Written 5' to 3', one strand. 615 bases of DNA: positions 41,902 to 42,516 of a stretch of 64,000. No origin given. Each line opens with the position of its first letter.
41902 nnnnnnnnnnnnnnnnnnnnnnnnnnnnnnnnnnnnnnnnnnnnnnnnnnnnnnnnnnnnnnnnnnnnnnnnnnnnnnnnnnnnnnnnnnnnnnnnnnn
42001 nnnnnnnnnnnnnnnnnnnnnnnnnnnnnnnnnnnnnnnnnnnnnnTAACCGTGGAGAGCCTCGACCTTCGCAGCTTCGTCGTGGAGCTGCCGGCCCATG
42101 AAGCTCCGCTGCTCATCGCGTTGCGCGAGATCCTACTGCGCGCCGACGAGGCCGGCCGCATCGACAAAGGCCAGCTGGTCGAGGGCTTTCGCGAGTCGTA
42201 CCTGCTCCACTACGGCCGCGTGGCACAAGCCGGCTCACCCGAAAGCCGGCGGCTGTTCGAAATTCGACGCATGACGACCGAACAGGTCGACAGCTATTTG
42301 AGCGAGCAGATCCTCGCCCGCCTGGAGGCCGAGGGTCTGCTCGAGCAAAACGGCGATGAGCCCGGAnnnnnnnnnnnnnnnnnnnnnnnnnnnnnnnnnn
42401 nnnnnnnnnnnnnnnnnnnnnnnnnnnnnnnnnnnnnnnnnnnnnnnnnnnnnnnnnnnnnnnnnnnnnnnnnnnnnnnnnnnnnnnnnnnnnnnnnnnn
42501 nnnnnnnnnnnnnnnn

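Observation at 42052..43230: LptB carries an unexplained ~150-residue N-terminal extension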

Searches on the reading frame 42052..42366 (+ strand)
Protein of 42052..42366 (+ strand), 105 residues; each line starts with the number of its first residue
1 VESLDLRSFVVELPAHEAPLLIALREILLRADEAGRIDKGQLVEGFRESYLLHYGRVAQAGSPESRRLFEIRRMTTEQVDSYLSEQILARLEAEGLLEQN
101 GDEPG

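Call 12: find_related_loci(query=A2, collection=genome_contigs, flank=4000)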
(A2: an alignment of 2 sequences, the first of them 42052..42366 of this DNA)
Query A2 (105 aa) in genome_contigs; peptide patterns used: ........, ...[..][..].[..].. (x = any residue, [..] = any of these).
90 stretches matched a pattern, but none encodes a relative of the query by tblastn (E <= 1e-3).

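Call 13: find_related_loci(query=A2, collection=metagenome_contigs, flank=4000)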
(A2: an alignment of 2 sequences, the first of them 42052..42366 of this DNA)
Query A2 (105 aa) in metagenome_contigs; peptide patterns used: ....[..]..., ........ (x = any residue, [..] = any of these).
180 stretches matched a pattern; 12 encode a relative of the query (tblastn E <= 1e-3); 12 distinct loci.
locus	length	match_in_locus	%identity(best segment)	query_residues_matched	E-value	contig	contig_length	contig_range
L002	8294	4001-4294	61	5-102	9e-39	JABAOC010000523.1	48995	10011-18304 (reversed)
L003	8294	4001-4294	64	5-102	4e-38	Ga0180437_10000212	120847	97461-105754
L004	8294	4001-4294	64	5-102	4e-38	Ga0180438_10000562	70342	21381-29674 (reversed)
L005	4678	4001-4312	61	2-105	1e-37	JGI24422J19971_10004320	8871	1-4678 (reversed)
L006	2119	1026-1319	59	5-102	1e-37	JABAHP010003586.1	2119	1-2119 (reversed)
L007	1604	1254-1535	64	5-98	2e-37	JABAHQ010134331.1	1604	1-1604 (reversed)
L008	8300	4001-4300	60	2-101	5e-36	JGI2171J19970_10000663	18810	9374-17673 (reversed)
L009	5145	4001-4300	60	2-101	5e-36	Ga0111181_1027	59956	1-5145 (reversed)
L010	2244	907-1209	60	5-105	6e-36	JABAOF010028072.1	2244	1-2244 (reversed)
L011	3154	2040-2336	60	5-103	9e-35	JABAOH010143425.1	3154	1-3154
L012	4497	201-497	59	5-103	3e-34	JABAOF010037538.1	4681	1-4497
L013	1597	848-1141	53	8-105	3e-30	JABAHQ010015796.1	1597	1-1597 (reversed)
